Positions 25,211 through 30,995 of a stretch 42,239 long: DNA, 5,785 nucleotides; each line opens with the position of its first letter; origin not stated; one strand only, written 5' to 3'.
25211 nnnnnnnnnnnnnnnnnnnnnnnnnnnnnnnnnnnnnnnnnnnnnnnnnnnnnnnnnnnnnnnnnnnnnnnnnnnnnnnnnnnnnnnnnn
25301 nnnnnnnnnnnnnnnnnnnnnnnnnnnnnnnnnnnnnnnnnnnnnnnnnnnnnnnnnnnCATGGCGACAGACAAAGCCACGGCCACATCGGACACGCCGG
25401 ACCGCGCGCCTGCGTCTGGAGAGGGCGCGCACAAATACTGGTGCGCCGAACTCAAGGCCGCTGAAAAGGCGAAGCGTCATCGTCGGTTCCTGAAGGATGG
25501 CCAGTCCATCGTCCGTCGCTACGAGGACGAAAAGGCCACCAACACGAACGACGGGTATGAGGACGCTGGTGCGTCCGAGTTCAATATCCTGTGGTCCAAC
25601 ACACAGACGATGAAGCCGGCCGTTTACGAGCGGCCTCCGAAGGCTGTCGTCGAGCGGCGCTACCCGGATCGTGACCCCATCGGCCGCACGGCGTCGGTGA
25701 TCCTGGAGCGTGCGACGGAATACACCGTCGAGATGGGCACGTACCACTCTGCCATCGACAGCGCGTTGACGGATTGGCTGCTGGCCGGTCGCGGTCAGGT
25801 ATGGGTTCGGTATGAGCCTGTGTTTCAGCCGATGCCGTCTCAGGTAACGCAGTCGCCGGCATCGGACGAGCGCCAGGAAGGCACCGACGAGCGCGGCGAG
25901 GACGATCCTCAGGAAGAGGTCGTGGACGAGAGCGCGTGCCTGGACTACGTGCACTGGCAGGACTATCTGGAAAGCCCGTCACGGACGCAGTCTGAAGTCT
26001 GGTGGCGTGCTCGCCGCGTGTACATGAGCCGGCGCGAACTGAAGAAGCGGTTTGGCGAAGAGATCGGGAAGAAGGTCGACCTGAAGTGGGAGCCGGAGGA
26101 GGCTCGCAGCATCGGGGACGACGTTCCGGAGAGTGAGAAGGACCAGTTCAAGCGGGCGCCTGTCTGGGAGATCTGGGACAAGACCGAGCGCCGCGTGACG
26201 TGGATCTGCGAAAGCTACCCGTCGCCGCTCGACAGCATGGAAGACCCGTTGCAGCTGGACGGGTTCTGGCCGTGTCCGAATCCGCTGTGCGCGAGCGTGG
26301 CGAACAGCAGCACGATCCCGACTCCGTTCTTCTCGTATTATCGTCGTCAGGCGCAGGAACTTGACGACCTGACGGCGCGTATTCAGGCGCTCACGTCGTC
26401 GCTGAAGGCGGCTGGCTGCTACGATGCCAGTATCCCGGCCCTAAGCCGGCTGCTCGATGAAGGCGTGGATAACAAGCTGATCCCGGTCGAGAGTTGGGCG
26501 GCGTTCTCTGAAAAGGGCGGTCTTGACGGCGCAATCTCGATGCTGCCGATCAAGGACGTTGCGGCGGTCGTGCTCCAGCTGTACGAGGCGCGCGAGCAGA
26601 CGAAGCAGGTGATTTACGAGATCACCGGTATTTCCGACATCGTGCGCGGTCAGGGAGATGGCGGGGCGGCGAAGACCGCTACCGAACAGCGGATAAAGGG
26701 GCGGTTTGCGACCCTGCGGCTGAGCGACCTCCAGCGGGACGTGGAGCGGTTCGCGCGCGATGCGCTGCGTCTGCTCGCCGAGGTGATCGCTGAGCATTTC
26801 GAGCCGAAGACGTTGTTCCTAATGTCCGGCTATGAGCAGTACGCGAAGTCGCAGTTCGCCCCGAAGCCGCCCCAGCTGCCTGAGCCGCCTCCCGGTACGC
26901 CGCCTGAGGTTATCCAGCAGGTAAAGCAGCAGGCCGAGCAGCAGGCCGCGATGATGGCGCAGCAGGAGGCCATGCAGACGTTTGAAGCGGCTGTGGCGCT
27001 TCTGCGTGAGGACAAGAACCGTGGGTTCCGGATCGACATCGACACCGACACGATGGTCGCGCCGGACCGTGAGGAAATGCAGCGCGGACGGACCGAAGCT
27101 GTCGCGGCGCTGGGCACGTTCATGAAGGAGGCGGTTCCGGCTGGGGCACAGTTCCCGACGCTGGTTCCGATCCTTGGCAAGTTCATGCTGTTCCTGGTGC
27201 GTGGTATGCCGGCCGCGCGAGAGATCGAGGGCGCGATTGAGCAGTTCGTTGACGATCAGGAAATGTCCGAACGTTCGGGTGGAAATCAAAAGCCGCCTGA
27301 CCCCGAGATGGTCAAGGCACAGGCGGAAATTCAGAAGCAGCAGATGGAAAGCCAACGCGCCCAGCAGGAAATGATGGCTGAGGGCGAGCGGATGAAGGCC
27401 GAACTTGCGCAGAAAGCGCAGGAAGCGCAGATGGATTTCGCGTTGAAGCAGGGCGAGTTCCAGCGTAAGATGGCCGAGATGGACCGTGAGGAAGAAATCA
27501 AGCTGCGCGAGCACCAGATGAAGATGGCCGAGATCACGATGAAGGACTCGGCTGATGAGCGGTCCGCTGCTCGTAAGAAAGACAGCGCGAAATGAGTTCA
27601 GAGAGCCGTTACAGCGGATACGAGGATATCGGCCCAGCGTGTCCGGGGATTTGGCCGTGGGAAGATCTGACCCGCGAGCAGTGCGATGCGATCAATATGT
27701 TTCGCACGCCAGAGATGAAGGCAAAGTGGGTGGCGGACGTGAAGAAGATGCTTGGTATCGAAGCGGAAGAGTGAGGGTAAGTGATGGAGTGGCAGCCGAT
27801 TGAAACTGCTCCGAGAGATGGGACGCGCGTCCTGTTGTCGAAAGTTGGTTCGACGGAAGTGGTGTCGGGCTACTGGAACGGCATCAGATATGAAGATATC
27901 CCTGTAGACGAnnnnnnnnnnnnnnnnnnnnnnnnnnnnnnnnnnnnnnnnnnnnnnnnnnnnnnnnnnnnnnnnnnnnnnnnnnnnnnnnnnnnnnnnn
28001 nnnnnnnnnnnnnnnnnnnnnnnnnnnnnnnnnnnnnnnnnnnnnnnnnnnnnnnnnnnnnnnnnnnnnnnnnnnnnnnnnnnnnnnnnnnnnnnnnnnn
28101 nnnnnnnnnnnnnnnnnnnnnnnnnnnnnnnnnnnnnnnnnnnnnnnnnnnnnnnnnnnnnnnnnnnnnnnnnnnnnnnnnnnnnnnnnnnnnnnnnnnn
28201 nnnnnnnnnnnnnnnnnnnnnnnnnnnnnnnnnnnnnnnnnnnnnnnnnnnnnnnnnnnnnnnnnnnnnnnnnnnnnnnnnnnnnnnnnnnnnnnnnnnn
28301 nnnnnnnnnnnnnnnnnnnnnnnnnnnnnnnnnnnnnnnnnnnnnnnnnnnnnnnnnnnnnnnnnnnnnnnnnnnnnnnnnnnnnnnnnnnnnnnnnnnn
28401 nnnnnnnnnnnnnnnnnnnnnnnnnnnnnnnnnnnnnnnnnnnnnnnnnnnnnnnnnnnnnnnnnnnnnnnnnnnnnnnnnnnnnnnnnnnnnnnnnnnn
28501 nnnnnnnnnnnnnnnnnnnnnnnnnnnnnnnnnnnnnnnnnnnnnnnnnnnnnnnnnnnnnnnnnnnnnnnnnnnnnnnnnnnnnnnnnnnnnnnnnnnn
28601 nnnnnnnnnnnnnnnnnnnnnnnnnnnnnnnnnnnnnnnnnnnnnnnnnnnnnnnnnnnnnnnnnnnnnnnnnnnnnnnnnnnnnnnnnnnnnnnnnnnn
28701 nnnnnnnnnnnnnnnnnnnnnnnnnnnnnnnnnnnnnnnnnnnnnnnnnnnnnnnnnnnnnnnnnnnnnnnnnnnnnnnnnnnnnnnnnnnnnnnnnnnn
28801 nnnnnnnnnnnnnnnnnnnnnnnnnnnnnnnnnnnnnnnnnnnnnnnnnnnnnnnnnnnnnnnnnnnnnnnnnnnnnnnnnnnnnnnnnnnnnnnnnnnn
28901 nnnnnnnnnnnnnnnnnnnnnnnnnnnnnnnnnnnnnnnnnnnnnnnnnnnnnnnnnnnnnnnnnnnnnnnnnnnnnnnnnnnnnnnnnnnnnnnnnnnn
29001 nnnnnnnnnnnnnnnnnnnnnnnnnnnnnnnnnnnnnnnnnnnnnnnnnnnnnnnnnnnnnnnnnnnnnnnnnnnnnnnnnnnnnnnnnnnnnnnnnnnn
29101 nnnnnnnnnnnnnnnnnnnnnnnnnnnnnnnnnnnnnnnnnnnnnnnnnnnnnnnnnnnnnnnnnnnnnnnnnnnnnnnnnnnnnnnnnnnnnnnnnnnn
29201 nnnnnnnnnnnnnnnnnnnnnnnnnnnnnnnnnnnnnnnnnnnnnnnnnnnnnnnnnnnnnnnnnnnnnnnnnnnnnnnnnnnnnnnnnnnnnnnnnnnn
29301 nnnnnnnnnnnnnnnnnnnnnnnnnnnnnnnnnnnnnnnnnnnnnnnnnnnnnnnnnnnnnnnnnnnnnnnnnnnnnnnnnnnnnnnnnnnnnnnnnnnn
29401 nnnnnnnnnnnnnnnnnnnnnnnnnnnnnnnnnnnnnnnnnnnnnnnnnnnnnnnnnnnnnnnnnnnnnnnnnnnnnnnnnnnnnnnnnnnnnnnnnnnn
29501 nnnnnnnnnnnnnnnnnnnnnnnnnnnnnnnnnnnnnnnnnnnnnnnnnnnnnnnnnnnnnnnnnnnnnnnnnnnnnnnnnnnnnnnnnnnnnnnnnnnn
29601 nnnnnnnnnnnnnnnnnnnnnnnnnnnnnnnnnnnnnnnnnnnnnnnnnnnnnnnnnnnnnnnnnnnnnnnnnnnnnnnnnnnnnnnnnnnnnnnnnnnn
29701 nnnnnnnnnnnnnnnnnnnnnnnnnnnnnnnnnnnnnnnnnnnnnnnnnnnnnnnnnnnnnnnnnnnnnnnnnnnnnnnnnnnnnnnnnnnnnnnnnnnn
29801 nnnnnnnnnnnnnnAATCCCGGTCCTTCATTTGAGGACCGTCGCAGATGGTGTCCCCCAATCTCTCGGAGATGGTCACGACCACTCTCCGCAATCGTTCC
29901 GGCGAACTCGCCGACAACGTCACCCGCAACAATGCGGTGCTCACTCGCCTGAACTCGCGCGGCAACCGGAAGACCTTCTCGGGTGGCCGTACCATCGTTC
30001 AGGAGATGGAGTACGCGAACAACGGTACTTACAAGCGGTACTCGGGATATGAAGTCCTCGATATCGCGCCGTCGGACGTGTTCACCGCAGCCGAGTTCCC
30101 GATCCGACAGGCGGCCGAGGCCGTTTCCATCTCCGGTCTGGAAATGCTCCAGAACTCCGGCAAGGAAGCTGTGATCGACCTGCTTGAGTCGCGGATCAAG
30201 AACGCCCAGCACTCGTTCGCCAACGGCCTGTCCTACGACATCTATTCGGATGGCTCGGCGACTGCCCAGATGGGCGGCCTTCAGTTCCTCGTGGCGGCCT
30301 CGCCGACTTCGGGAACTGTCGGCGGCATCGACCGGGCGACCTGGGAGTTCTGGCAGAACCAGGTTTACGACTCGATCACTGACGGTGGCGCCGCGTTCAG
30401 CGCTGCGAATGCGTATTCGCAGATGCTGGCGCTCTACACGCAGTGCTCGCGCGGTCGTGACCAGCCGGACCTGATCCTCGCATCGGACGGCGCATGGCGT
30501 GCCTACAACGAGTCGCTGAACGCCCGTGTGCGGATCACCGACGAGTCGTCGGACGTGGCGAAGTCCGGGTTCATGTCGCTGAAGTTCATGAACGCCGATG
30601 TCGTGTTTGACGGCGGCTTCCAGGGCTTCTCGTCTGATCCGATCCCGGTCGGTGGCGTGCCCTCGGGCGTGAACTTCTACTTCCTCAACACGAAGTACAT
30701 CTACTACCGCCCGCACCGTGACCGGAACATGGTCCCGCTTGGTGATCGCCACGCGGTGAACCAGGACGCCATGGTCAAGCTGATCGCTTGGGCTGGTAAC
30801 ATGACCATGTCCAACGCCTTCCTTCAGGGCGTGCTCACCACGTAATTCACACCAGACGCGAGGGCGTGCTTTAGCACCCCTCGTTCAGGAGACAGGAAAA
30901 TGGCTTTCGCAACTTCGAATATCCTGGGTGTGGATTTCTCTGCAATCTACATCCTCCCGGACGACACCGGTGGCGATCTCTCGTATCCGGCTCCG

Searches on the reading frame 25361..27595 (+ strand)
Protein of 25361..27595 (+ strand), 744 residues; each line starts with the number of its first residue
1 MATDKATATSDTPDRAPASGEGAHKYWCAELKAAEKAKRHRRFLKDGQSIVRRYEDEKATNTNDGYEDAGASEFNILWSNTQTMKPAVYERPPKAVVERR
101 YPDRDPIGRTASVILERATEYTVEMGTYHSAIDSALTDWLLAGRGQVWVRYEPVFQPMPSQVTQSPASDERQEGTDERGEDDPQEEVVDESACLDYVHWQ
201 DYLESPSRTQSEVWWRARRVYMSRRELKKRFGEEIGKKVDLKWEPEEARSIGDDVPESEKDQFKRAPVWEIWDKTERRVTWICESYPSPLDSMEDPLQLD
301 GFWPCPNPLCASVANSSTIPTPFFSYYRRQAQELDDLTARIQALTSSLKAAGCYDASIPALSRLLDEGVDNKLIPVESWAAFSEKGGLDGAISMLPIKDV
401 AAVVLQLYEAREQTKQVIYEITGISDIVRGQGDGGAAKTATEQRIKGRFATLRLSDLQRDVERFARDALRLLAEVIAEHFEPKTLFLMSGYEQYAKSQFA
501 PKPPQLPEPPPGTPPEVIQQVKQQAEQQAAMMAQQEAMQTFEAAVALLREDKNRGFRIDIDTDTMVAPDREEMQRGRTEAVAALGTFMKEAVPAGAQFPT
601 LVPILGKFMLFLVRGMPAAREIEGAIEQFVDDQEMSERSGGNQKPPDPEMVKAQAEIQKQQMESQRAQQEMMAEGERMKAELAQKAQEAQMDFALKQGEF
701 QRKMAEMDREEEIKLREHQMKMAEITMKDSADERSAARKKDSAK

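Call 10: search_protein_families(library=pfam, proteins=[window:25361-27595:+], max_evalue=0.01)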
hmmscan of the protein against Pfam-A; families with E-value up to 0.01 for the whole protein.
window:25361-27595:+ (744 aa): 0 families

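Call 67: search_protein_families(library=phrogs, proteins=[window:25361-27595:+], max_evalue=0.001)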
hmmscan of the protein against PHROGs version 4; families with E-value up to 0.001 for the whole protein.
window:25361-27595:+ (744 aa): 1 family
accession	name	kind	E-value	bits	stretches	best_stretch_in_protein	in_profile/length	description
phrog_12082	-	head and packaging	6.3e-178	594.5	1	10-727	7-710/715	portal protein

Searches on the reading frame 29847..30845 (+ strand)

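Call 67: search_protein_families(library=phrogs, proteins=[window:29847-30845:+], max_evalue=0.001)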
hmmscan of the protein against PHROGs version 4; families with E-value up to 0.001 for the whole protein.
window:29847-30845:+ (332 aa): 2 families
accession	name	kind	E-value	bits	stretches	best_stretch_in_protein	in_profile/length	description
phrog_9953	-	head and packaging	2.8e-106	356.6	1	1-332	4-328/329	major head protein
phrog_14242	-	head and packaging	1.9e-06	27.8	1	132-290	207-343/396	major head protein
